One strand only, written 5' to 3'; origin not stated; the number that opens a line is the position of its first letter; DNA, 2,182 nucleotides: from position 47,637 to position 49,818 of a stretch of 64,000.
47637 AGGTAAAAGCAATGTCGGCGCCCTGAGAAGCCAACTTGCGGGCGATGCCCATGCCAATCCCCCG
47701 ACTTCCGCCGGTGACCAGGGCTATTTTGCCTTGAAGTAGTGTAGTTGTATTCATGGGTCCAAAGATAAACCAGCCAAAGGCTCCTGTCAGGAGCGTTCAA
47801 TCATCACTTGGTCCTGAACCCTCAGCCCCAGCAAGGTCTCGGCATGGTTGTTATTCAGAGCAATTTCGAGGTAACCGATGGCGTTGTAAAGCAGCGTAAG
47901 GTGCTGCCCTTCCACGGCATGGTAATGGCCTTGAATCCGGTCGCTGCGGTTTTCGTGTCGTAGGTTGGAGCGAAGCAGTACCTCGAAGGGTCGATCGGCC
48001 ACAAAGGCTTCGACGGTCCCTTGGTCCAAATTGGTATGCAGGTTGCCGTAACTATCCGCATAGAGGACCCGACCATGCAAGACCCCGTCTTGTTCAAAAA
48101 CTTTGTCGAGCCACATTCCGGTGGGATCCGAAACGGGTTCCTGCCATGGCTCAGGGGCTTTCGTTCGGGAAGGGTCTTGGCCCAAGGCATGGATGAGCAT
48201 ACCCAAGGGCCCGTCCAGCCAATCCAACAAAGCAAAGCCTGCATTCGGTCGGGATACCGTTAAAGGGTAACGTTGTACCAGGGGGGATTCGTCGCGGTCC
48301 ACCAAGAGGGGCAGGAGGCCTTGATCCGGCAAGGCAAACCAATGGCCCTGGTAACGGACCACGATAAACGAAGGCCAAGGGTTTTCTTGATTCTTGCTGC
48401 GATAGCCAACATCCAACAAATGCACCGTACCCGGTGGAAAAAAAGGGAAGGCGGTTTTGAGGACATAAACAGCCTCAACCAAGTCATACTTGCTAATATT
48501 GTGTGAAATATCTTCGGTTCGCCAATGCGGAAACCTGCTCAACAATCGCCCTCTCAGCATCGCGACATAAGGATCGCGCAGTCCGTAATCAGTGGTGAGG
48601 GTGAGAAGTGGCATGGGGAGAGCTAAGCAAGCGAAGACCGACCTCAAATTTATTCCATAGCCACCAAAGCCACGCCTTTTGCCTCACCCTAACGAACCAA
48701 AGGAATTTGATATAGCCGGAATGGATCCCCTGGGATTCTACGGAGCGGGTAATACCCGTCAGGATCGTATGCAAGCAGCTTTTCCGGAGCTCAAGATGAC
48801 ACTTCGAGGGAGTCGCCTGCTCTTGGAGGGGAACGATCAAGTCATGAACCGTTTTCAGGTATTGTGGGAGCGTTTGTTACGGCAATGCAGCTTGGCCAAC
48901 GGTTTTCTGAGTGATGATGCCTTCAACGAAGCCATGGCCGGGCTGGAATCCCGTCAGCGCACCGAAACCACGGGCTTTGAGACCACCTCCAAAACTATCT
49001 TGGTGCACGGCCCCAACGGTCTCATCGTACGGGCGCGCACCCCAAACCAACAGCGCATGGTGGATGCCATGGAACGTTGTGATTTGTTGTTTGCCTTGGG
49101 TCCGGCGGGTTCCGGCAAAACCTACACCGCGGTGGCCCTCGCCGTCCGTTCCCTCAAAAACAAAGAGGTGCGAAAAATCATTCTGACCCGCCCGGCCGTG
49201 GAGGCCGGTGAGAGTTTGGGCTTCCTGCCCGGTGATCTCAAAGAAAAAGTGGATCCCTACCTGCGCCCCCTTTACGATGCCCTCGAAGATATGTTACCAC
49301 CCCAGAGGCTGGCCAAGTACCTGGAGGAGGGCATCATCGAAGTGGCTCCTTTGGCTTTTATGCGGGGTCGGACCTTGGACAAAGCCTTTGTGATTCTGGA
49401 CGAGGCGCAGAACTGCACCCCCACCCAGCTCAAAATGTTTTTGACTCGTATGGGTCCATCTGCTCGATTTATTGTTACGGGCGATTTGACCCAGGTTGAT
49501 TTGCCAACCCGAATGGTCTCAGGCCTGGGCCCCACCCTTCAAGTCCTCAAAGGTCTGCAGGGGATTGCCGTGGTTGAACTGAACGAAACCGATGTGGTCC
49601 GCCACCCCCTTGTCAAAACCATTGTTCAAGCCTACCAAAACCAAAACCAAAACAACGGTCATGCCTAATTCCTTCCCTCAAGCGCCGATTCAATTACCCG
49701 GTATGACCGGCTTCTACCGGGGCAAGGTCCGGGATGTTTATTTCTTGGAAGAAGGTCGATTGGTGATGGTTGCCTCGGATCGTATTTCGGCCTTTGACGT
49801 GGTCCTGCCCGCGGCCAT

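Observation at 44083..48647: Tight four-gene operon: DUF62 SAM hydroxide adenosyltransferase - FabG-like reductase - 725-aa BatA_N/VWA membrane protein - lipoprotein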

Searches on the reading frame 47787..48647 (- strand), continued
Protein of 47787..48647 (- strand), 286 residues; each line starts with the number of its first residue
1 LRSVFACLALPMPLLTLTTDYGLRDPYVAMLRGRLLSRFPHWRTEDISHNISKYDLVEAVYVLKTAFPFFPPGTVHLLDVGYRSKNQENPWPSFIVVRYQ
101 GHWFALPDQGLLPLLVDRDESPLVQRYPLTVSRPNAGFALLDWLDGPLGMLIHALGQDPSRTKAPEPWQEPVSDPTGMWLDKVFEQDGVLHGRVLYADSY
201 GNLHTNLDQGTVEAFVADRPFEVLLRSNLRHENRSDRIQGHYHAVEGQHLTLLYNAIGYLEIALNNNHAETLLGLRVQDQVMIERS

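Call 64: find_related_loci(query=A5, collection=metagenome_contigs, flank=5000)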
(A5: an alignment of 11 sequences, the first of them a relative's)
Query A5 (259 aa) in metagenome_contigs; peptide patterns used: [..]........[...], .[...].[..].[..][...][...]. (x = any residue, [..] = any of these).
600 stretches matched a pattern (row limit reached: there are more); 527 encode a relative of the query (tblastn E <= 1e-3); the best 80 are kept; 80 distinct loci.
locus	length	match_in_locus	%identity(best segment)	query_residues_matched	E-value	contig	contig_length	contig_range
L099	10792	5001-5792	42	3-259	1e-64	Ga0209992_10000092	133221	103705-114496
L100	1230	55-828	42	1-257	5e-69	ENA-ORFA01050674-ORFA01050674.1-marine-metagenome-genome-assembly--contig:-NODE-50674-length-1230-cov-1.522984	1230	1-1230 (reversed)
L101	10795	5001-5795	39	1-258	1e-64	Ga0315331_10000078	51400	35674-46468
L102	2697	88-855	43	1-257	2e-64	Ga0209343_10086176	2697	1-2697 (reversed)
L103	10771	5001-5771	38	1-256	2e-63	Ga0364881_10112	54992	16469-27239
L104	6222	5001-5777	39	1-259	2e-63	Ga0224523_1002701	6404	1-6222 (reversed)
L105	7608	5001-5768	41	1-257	1e-62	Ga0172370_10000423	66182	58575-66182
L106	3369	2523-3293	40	1-256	6e-63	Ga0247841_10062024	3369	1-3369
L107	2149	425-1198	40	1-257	1e-63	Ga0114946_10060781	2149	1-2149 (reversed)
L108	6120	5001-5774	39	1-259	7e-62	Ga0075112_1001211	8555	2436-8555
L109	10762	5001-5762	40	1-253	9e-62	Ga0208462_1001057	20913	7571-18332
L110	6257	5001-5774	39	1-259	9e-62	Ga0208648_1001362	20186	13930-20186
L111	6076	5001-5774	41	1-257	1e-60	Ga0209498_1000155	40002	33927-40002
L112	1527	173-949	39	1-259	6e-63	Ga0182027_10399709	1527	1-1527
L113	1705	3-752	40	11-259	2e-62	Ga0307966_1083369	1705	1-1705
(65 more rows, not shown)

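Call 72: search_protein_families(library=ncbifam, proteins=[L096:6852-7649:+], max_evalue=1e-60)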
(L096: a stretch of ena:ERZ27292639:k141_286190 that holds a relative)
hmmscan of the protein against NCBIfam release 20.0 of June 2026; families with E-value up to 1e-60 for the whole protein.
L096:6852-7649:+ (265 aa): 14 families
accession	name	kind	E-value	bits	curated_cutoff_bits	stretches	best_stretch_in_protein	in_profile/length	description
TIGR01830.1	3oxo_ACP_reduc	equivalog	3.6e-96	321.5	297.75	1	25-262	1-238/239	3-oxoacyl-[acyl-carrier-protein] reductase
NF004197.0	PRK05653.1-1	equivalog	4.6e-94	314.7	332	1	16-263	1-247/249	3-oxoacyl-ACP reductase FabG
NF004198.0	PRK05653.1-3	equivalog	4.7e-81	271.9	296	1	18-263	3-247/248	3-oxoacyl-ACP reductase FabG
NF004199.0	PRK05653.1-4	equivalog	3e-80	269.4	301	1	19-262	2-245/247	3-oxoacyl-ACP reductase FabG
NF009466.0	PRK12826.1-2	subfamily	2e-76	256.7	222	1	23-263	4-245/248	3-oxoacyl-ACP reductase FabG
TIGR01829.1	AcAcCoA_reduct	subfamily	2.3e-71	240.3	302.1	1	23-262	1-240/242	acetoacetyl-CoA reductase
NF009464.0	PRK12824.1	subfamily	1.2e-70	238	269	1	23-262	3-242/245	3-oxoacyl-ACP reductase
NF004200.0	PRK05653.1-5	equivalog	8.5e-68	228.5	273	1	23-262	3-241/242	3-oxoacyl-ACP reductase FabG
NF053542.1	FlxB_rubin_SDR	equivalog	1.9e-66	224.3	340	1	23-262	1-239/239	flexirubin biosynthesis SDR family reductase FlxB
NF009547.0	PRK12936.1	subfamily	3.9e-66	223.1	436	1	19-263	3-243/245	3-ketoacyl-(acyl-carrier-protein) reductase NodG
NF005559.1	PRK07231.1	subfamily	1.9e-65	220.8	215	1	19-262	1-247/249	glucose 1-dehydrogenase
NF009546.0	PRK12935.1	equivalog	1.4e-64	218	418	1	19-262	3-245/247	acetoacetyl-CoA reductase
NF040605.2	mycolic_FabG1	exception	4.1e-64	216.6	420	1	25-263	4-230/233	3-oxoacyl-ACP reductase FabG1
NF006110.0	PRK08261.1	equivalog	1.5e-62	212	410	1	16-261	208-449/454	3-oxoacyl-ACP reductase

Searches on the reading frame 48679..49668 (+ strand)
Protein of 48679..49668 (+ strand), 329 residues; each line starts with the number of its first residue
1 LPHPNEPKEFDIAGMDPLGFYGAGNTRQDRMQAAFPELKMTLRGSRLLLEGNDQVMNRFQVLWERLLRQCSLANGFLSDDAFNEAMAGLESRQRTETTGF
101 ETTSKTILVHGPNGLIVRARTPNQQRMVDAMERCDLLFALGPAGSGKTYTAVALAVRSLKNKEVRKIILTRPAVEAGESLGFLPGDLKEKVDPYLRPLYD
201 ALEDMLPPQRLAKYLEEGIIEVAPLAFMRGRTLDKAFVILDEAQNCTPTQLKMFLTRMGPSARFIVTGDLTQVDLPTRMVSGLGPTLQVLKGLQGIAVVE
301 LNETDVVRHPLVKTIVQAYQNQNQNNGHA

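Call 3: search_protein_families(library=pfam, proteins=[window:48679-49668:+], max_evalue=0.01)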
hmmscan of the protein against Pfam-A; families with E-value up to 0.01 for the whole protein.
window:48679-49668:+ (329 aa): 8 families
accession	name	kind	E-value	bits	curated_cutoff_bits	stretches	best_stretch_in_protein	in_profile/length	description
PF02562.22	PhoH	-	2.1e-89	298.9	27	1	117-320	2-205/205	PhoH-like protein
PF13604.12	AAA_30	-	5.7e-06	26.6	27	1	122-303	4-152/191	AAA domain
PF13245.12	AAA_19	-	7e-06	26.7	25.1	1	126-273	3-129/134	AAA domain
PF13401.12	AAA_22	-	0.00048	20.9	27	1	133-257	4-107/130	AAA domain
PF00270.35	DEAD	-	0.00056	20.1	26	1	121-172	1-53/167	DEAD/DEAH box helicase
PF20720.3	nSTAND3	-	0.0021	18.2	27.2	1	120-167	3-51/155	Novel STAND NTPase 3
PF00580.27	UvrD-helicase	-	0.003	17.7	23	0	137-165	16-44/271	UvrD/REP helicase N-terminal domain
PF05707.18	Zot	-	0.0082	16.1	20.3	0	137-168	3-33/197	Zonular occludens toxin (Zot)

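Call 4: search_protein_families(library=ncbifam, proteins=[window:48679-49668:+], max_evalue=0.01)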
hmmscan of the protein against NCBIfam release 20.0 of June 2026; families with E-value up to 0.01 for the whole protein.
window:48679-49668:+ (329 aa): 5 families
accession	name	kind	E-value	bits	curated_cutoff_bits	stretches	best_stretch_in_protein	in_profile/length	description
NF007827.1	PRK10536.1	equivalog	5.5e-62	209.4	380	1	116-319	48-253/253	phosphate starvation-inducible protein PhoH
NF053827.1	RNA5-3helPhoH2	equivalog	4.4e-27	95.1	680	1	108-303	208-409/427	RNA 5'-3' helicase PhoH2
NF041464.1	HelD_BACSU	equivalog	0.00075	17.5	419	0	237-273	549-584/779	RNA polymerase recycling motor HelD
NF041254.1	motor_HelR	exception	0.0031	15.9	750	1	236-272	520-555/706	RNA polymerase recycling motor ATPase HelR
TIGR01587.1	cas3_core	equivalog_domain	0.0086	15.2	102.45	0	141-172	6-37/358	CRISPR-associated helicase Cas3'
